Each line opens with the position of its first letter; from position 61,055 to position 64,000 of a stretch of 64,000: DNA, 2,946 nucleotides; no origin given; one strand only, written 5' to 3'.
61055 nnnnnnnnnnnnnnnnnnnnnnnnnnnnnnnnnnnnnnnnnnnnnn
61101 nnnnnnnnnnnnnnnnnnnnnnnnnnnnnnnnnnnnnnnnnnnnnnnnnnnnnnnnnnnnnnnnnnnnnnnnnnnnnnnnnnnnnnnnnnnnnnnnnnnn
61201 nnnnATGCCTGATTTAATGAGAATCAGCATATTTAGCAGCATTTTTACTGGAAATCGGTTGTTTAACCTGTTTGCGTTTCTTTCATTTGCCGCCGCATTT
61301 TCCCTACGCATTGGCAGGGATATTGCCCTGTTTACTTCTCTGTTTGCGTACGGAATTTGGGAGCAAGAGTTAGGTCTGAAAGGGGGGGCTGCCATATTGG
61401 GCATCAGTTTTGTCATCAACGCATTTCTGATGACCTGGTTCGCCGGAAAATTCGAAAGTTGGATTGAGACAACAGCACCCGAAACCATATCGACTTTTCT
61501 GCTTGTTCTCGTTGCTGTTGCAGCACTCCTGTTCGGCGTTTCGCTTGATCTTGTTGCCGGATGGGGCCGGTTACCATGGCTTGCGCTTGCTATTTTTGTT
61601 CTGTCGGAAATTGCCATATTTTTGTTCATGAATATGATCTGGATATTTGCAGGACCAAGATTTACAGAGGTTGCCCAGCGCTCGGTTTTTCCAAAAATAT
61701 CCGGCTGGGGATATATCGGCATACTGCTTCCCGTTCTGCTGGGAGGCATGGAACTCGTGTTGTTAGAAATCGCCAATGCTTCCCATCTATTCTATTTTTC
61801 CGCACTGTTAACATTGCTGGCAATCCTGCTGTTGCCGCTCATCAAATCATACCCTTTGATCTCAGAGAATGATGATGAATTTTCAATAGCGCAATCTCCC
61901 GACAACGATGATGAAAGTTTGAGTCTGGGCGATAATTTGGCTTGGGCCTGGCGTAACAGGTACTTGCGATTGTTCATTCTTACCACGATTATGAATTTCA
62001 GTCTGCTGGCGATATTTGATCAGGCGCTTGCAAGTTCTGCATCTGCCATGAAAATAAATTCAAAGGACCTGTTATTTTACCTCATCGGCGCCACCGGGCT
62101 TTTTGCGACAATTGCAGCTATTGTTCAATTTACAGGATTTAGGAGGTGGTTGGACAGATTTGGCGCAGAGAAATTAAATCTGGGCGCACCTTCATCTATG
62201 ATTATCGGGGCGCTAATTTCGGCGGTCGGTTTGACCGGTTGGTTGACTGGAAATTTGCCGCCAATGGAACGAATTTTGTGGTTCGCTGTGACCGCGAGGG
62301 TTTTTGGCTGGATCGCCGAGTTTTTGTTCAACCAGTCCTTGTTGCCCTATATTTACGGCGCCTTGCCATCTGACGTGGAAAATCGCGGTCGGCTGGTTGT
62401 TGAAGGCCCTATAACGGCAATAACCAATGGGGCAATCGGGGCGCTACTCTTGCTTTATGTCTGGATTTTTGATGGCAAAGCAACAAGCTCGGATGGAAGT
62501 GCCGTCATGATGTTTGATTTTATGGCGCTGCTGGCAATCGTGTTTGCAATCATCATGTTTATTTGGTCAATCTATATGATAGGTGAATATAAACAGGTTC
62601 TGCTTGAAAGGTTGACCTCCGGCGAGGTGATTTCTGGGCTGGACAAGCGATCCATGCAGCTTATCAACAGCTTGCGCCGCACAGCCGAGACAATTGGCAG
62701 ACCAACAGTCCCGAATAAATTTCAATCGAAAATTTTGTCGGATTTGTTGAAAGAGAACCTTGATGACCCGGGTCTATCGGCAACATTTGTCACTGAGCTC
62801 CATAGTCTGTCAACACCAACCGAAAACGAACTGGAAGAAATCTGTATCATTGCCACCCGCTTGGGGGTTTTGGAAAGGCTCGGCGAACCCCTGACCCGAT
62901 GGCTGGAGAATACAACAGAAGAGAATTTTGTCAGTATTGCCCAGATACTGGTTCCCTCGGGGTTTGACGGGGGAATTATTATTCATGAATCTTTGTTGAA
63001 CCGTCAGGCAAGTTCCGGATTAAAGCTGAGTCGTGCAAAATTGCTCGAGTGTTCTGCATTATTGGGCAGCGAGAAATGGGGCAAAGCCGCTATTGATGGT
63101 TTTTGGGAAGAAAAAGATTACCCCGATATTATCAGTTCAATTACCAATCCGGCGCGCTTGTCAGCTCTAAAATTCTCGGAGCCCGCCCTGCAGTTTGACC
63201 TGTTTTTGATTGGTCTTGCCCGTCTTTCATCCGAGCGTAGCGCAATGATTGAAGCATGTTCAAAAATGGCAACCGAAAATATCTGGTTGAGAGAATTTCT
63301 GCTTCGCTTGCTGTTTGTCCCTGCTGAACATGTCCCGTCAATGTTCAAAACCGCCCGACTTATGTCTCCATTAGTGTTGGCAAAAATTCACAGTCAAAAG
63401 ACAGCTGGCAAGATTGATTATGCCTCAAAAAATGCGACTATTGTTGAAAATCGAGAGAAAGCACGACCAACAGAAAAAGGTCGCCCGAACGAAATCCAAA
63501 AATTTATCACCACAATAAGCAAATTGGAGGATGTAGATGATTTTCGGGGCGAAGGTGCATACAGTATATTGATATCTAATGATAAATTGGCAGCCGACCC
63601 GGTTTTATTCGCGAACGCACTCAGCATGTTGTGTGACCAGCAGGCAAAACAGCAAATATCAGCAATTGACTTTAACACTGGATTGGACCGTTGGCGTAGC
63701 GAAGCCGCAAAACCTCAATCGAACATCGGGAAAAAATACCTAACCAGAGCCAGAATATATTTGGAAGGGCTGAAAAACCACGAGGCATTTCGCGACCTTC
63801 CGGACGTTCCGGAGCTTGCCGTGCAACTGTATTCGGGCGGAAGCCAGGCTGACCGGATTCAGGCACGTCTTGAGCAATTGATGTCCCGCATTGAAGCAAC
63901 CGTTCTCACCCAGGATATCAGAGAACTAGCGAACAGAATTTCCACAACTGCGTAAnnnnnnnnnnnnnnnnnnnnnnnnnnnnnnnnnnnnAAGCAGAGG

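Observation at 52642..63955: Five-gene same-strand cassette that I cannot match to any characterised system (candidate novel conflict/defence module)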

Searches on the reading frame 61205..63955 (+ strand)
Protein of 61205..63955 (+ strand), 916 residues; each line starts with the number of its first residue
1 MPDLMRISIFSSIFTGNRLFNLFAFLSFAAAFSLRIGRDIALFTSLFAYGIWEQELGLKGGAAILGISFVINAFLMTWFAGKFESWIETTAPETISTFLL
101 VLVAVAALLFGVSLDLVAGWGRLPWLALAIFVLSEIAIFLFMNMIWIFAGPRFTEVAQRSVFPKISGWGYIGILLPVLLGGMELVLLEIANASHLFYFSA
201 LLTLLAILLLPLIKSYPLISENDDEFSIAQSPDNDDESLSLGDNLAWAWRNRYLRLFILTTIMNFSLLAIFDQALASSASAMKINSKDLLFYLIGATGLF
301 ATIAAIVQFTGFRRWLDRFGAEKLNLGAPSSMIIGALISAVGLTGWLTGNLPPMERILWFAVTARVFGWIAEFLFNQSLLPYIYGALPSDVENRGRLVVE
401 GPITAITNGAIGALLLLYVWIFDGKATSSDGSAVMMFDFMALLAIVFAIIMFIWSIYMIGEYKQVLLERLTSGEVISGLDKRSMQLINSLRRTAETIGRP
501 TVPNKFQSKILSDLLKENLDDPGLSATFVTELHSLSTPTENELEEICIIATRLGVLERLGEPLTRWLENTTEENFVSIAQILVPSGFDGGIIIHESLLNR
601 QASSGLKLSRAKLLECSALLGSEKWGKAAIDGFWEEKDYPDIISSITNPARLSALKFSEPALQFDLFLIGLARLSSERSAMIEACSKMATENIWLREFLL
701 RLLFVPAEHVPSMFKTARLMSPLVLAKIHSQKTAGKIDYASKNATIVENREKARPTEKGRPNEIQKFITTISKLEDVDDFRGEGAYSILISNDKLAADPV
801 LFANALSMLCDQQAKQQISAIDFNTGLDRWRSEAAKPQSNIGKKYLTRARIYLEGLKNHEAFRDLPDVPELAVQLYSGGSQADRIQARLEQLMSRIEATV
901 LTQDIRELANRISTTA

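Call 5: search_protein_families(library=pfam, proteins=[window:61205-63955:+], max_evalue=0.1)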
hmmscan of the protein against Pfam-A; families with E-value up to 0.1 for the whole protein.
window:61205-63955:+ (916 aa): 0 families
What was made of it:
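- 61205..63955 (+): g5: membrane protein. A 12-TM NTT/TLC-like MFS domain spans about aa 18-471 (nt 61256-62617) and a cytosolic alpha-solenoid (HEAT/PPR-like) domain spans about aa 509-915 (nt 62729-63949). There is no direct Pfam hit (call 5).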

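Call 6: search_protein_families(library=ncbifam, proteins=[window:61205-63955:+], max_evalue=0.1)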
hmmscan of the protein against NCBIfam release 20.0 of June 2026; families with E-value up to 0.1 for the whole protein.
window:61205-63955:+ (916 aa): 0 families

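Call 7: search_protein_families(library=padloc, proteins=[window:61205-63955:+], max_evalue=0.1)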
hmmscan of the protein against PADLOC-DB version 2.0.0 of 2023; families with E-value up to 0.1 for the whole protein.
window:61205-63955:+ (916 aa): 0 families

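Call 11: find_encoding_contigs(protein=window:61205-63955:+, flank=10000, max_places=6)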
Protein window:61205-63955:+ (916 aa): no gene with exactly this product is on record in the collection.

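Call 22: find_related_loci(query=A1, collection=genome_contigs, flank=10000)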
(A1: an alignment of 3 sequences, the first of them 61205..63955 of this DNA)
Query A1 (916 aa) in genome_contigs; peptide patterns used: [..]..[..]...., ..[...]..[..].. (x = any residue, [..] = any of these).
79 stretches matched a pattern; 1 encode a relative of the query (tblastn E <= 1e-3); 1 distinct loci.
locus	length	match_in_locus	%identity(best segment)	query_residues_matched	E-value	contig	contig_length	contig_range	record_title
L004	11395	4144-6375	31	20-733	1e-67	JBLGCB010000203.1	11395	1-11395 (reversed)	MAG: Phenylobacterium sp. isolate 3300055174_78 Ga0535679_0003700, whole genome shotgun sequence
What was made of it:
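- Tried and rejected: It returned one locus only and not the source genome (call 22).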

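Call 27: search_protein_families(library=pfam, proteins=[L004:7124-8185:+], max_evalue=0.5)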
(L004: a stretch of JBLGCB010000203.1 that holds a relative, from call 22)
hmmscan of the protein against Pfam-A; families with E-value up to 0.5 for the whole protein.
L004:7124-8185:+ (353 aa): 0 families

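Call 36: find_homologous_proteins(query=A2)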
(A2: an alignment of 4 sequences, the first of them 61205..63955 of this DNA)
Query A2 (4 sequences) (916 aa, profile of the alignment): 4 proteins with E <= 0.001 among 8000 candidates.
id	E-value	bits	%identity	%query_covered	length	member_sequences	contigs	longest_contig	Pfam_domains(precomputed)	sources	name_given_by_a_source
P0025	0.0e+0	1477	34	48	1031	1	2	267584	-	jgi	jgi:hypothetical protein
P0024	0.0e+0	1248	100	100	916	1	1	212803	-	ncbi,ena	-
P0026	1.5e-224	767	29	76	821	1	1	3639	-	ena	-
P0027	6.5e-153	530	34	98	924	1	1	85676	-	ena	-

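Call 37: find_encoding_contigs(protein=P0027, flank=10000, max_places=4)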
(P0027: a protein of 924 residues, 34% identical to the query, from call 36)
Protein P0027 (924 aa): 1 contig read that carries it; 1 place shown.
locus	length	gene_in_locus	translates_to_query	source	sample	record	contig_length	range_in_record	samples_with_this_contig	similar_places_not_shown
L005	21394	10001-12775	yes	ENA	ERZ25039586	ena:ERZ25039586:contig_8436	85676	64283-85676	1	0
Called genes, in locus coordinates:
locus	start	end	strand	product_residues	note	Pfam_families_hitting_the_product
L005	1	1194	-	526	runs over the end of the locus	PF01514:YscJ_FliF, PF08345:YscJ_FliF_C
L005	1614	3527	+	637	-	PF01966:HD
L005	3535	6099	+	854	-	PF01656:CbiA (faint), PF13614:AAA_31 (weak)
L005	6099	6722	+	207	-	-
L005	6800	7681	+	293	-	-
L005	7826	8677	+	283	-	-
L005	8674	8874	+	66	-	-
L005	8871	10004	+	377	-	-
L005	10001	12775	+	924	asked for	-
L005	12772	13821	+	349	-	-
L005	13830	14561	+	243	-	-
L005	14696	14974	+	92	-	-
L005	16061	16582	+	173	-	-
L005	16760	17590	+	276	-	PF09084:NMT1 (weak)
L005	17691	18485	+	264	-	PF00528:BPD_transp_1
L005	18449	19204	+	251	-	PF00005:ABC_tran, PF13304:AAA_21 (faint)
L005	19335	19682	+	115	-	-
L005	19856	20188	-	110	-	PF06983:3-dmu-9_3-mt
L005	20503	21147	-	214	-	PF02798:GST_N, PF13409:GST_N_2, PF13417:GST_N_3, PF14497:GST_C_3 (weak), PF00043:GST_C (weak), PF13410:GST_C_2 (faint)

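Call 40: search_solved_structures(query=A3, max_evalue=1, show_alignments=2)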
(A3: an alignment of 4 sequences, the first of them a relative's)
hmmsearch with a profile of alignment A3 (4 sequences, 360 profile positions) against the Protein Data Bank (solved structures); distinct sequences matched with E-value up to 1: 77 (the best 60 are shown).
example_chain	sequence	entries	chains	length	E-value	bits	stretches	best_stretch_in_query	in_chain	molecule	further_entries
3typ_A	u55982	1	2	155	2e-24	89.4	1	195-350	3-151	Uncharacterized protein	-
2fbl_A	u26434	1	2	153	8.6e-24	87.3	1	197-350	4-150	hypothetical protein NE1496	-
9bhu_A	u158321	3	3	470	4.6e-05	25.7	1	19-153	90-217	Nucleotide-binding protein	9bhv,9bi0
5h5o_A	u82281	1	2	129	5.7e-05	25.4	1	29-158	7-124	Diguanylate cyclase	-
3co2_A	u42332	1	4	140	0.00059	22.1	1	20-154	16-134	Mlotik1 ion channel protein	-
4muv_A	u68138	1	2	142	0.0015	20.7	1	20-154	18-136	Cyclic nucleotide-gated potassium channel mll3241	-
1vp6_A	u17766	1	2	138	0.0019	20.4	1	20-154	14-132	Cyclic-nucleotide binding domain of mesorhizobium loti CNG potassium channel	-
3cl1_A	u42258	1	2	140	0.002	20.3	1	20-154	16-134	Mll3241 protein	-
3clp_A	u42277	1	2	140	0.0021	20.3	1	20-154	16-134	Mll3241 protein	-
2k0g_A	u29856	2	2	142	0.0021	20.3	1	20-154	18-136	Mll3241 protein | Cyclic nucleotide-gated potassium channel mll3241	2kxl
3shr_A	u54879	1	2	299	0.009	18.2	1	61-150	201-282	cGMP-dependent protein kinase 1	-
1u12_A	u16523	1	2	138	0.011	17.9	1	20-151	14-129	cyclic nucleotide binding domain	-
4i09_A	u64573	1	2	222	0.013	17.6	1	61-162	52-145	Catabolite gene activator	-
4z07_A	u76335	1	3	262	0.017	17.3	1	21-144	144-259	cGMP-dependent protein kinase 1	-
5kjy_A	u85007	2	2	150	0.019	17.1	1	19-144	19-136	cAMP-dependent protein kinase type I-alpha regulatory subunit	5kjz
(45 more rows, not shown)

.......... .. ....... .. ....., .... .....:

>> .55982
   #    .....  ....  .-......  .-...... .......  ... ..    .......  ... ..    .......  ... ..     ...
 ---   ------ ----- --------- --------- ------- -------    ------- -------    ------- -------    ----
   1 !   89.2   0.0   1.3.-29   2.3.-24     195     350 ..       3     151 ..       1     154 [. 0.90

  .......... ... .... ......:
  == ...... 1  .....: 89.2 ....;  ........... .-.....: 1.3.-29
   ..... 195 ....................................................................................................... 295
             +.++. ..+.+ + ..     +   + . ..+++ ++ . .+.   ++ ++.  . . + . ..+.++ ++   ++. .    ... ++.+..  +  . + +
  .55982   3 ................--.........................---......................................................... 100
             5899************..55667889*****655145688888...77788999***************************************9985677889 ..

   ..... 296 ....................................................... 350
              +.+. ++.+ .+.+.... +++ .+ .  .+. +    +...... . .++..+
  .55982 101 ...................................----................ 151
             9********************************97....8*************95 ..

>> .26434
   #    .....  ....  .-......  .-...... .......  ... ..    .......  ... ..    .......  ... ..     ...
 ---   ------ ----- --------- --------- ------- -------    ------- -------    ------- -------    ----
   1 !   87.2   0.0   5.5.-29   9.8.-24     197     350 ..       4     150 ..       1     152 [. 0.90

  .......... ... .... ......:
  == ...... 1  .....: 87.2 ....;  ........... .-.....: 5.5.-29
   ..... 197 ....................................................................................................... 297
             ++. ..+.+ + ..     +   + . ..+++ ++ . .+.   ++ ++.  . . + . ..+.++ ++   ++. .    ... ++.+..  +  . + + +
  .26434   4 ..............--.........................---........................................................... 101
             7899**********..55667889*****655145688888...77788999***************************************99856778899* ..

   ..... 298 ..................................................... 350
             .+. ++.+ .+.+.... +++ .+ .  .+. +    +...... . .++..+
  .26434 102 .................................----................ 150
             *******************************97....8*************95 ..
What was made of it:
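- Closest known: NeuTTM/YgiF-type CYTH inorganic triphosphatases. Same: The g6 CYTH domain matches NeuTTM at 2e-24 (call 40).
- g6 has a recognisable CNBD (call 40).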

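Call 41: search_solved_structures(query=A2, max_evalue=1)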
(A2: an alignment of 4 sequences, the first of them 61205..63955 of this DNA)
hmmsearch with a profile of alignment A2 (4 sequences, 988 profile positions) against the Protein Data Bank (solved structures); distinct sequences matched with E-value up to 1: 11.
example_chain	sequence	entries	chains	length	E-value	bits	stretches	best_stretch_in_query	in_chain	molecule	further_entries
6een_C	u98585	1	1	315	0.00019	23.3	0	508-590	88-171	Designer Pentatricopeptide Protein dPPR10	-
6een_D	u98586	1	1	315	0.00025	22.9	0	527-590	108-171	Designer Pentatricopeptide Protein dPPR10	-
6een_A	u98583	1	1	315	0.0006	21.6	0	495-590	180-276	Designer Pentatricopeptide Protein dPPR10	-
6een_B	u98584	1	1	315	0.0058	18.4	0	508-590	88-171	Designer Pentatricopeptide Protein dPPR10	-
5i9g_C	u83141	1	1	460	0.089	14.4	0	530-595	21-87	pentatricopeptide repeat protein dPPR-U8C2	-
5i9h_A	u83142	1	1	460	0.096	14.3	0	530-595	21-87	pentatricopeptide repeat protein dPPR-U8G2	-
5i9d_A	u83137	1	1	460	0.11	14.2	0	530-595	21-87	pentatricopeptide repeat protein dPPR-U8A2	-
5i9f_A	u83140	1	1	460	0.15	13.7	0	530-595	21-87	pentatricopeptide repeat protein dPPR-U10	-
5iww_D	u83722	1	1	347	0.51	11.9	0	546-606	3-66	PLS9-PPR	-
4ozs_A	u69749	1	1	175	0.7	11.5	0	526-584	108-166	Alpha solenoid protein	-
6z1p_BK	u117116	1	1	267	0.7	11.5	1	681-752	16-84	mS79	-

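Call 54: search_protein_families(library=pfam, proteins=[L005:13830-14561:+, L005:8871-10004:+], max_evalue=0.1)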
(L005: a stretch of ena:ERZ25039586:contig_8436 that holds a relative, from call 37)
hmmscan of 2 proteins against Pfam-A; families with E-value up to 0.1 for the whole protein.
L005:13830-14561:+ (243 aa): 0 families

L005:8871-10004:+ (377 aa): 0 families

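Call 65: search_protein_families(library=pfam, proteins=[P0043, P0046, P0054, P0059, P0062, P0068, P0074, P0082, P0078, P0096], max_evalue=0.01)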
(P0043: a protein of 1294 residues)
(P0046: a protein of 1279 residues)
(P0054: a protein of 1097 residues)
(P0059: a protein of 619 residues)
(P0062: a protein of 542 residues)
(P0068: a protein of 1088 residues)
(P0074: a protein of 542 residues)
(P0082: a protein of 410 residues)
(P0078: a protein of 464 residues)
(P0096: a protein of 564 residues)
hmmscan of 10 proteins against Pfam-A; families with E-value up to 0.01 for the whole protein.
P0043 (1294 aa): 4 families
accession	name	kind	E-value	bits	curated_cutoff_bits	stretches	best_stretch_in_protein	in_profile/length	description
PF13646.12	HEAT_2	-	3.1e-07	31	27.7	0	471-537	11-76/88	HEAT repeats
PF07690.21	MFS_1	-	4.8e-06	26.2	33.4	1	23-346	9-303/347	Major Facilitator Superfamily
PF02985.28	HEAT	-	7.8e-05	23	23.5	0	733-754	4-25/31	HEAT repeat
PF00027.35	cNMP_binding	-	0.00043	20.6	27.5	1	975-1058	2-89/89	Cyclic nucleotide-binding domain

P0046 (1279 aa): 1 family
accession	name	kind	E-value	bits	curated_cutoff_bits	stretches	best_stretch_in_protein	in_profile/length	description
PF03219.20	TLC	-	3.4e-09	36.5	21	1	120-324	161-374/491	TLC ATP/ADP transporter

P0054 (1097 aa): 4 families
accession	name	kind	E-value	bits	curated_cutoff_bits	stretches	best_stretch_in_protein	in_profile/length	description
PF00027.35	cNMP_binding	-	1e-22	80.3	27.5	1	984-1065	3-86/89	Cyclic nucleotide-binding domain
PF13646.12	HEAT_2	-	7.6e-19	68.2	27.7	1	588-657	2-72/88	HEAT repeats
PF07690.21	MFS_1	-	1.5e-06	27.8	33.4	1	134-385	112-345/347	Major Facilitator Superfamily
PF03130.22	HEAT_PBS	-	0.00014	22.5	20.9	0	697-717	5-25/27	PBS lyase HEAT-like repeat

P0059 (619 aa): 1 family
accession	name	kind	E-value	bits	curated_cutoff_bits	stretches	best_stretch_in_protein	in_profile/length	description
PF07690.21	MFS_1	-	4.9e-10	39.3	33.4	1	56-401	32-344/347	Major Facilitator Superfamily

P0062 (542 aa): 1 family
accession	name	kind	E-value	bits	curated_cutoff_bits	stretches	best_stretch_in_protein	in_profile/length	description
PF07690.21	MFS_1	-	3.7e-06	26.5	33.4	1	144-374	125-332/347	Major Facilitator Superfamily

P0068 (1088 aa): 7 families
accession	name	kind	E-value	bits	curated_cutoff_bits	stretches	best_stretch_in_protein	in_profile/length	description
PF13646.12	HEAT_2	-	9e-33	112.9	27.7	3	583-662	3-86/88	HEAT repeats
PF00027.35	cNMP_binding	-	6.1e-23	81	27.5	1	978-1059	2-87/89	Cyclic nucleotide-binding domain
PF03219.20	TLC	-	1.7e-08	34.2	21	1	116-407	162-480/491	TLC ATP/ADP transporter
PF02985.28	HEAT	-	2.7e-08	33.7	23.5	0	906-928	5-27/31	HEAT repeat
PF03130.22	HEAT_PBS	-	1.2e-05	25.8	20.9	1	626-651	1-26/27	PBS lyase HEAT-like repeat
PF12717.13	Cnd1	-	0.0053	17.3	26.4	0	903-932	23-49/162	non-SMC mitotic condensation complex subunit 1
PF13513.12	HEAT_EZ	-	0.0075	17.2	27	0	605-637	23-55/55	HEAT-like repeat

P0074 (542 aa): 1 family
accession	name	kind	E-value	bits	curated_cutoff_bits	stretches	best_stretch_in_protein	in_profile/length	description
PF03219.20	TLC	-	5.1e-17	62.3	21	1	111-388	144-440/491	TLC ATP/ADP transporter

P0082 (410 aa): 1 family
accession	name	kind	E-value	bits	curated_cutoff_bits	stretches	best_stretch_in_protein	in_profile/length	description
PF03219.20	TLC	-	1.3e-14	54.3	21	1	10-329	17-369/491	TLC ATP/ADP transporter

P0078 (464 aa): 2 families
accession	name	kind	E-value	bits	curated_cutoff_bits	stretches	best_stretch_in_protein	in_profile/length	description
PF03219.20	TLC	-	7.1e-08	32.1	21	1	353-452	385-486/491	TLC ATP/ADP transporter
PF07690.21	MFS_1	-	2.9e-06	26.9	33.4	1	49-365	6-291/347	Major Facilitator Superfamily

P0096 (564 aa): 1 family
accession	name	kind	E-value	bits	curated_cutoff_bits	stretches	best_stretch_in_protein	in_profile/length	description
PF07690.21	MFS_1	-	4.2e-05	23.1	33.4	1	61-355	30-304/347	Major Facilitator Superfamily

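Call 99: search_protein_families(library=ncbifam, proteins=[L005:16760-17590:+, L005:17691-18485:+, L005:18449-19204:+], max_evalue=0.001)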
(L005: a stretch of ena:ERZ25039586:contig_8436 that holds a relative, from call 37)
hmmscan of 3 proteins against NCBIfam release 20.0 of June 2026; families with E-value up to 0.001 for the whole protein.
L005:16760-17590:+ (276 aa): 5 families
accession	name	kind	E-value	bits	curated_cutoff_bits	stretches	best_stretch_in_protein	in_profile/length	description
TIGR03427.1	ABC_peri_uca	equivalog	2.1e-42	145.5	333.9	1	7-182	20-195/328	putative urea ABC transporter substrate-binding protein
TIGR01728.1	SsuA_fam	subfamily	2.2e-15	56.6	163.5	1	3-178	13-189/290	aliphatic sulfonate ABC transporter substrate-binding protein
TIGR01729.1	taurine_ABC_bnd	equivalog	1.9e-13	50.5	304.25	1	32-170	38-175/300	taurine ABC transporter substrate-binding protein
NF008553.0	PRK11480.1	equivalog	1.3e-08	34.4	490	1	38-170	68-197/320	taurine ABC transporter substrate-binding protein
NF008588.0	PRK11553.1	subfamily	0.00013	21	299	1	43-166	75-202/319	aliphatic sulfonate ABC transporter substrate-binding protein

L005:17691-18485:+ (264 aa): 4 families
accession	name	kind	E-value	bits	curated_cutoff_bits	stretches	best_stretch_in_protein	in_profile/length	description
NF007545.0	PRK10160.1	equivalog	5.5e-13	49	342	1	71-261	79-270/275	taurine ABC transporter permease TauC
NF008470.0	PRK11365.1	equivalog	2.2e-12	46.9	347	1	68-245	58-235/263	aliphatic sulfonate ABC transporter permease SsuC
TIGR01183.1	ntrB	equivalog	4.5e-08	33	209.05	1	67-243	14-190/202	nitrate ABC transporter permease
NF040733.1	ABC_perm_U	equivalog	1.3e-07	31.3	295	1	74-244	60-230/251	ABC transporter permease subunit SaoP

L005:18449-19204:+ (251 aa): 190 families (the best 25 are shown)
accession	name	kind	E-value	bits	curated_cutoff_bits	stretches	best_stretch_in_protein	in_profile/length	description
NF008421.0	PRK11248.1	equivalog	5.2e-43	147.4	357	1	28-226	10-208/255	taurine ABC transporter ATP-binding subunit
TIGR03265.1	PhnT2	equivalog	2.7e-41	142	457.7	1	19-220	4-208/353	putative 2-aminoethylphosphonate ABC transporter ATP-binding protein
TIGR00968.1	3a0106s01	subfamily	3.3e-39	134.8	342.75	1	21-221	2-205/237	sulfate ABC transporter ATP-binding protein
TIGR01184.1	ntrCD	subfamily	8.7e-39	133.4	291.8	1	38-225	3-193/230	nitrate ABC transporter ATP-binding protein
NF006987.0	PRK09452.1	equivalog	1.3e-38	132.7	482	1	16-221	14-222/378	spermidine/putrescine ABC transporter ATP-binding protein PotA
TIGR01186.1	proV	subfamily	3.1e-38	131.8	326.6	1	38-221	11-204/363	betaine/proline/choline family ABC transporter ATP-binding protein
NF040873.1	AztA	equivalog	3.7e-38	131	220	1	32-213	4-185/191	zinc ABC transporter ATP-binding protein AztA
NF008420.0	PRK11247.1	equivalog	2.1e-37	128.7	395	1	19-221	12-208/257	aliphatic sulfonates ABC transporter ATP-binding protein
TIGR01187.1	potA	subfamily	5.1e-37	127.7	355.6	1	51-221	1-175/325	polyamine ABC transporter ATP-binding protein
NF043075.1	MMSYN1_0197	equivalog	2.3e-36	125.5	550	1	20-221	3-207/341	spermidine/putrescine ABC transporter ATP-binding protein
TIGR02673.1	FtsE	equivalog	5.7e-36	124.2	264.85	1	20-210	2-200/214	cell division ATP-binding protein FtsE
NF008105.0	PRK10851.1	equivalog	8.5e-36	123.4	502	1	34-221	16-211/362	sulfate/thiosulfate ABC transporter ATP-binding protein CysA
NF040729.1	ABC_ATP_SaoA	equivalog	1.6e-35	122.7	360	1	35-221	20-207/248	ABC transporter ATP-binding protein SaoA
TIGR03258.1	PhnT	equivalog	1.7e-35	122.7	499.15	1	15-221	4-214/359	2-aminoethylphosphonate ABC transport system ATP-binding subunit PhnT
NF008621.0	PRK11607.1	equivalog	1.7e-35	122.5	613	1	23-220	23-223/377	putrescine ABC transporter ATP-binding subunit PotG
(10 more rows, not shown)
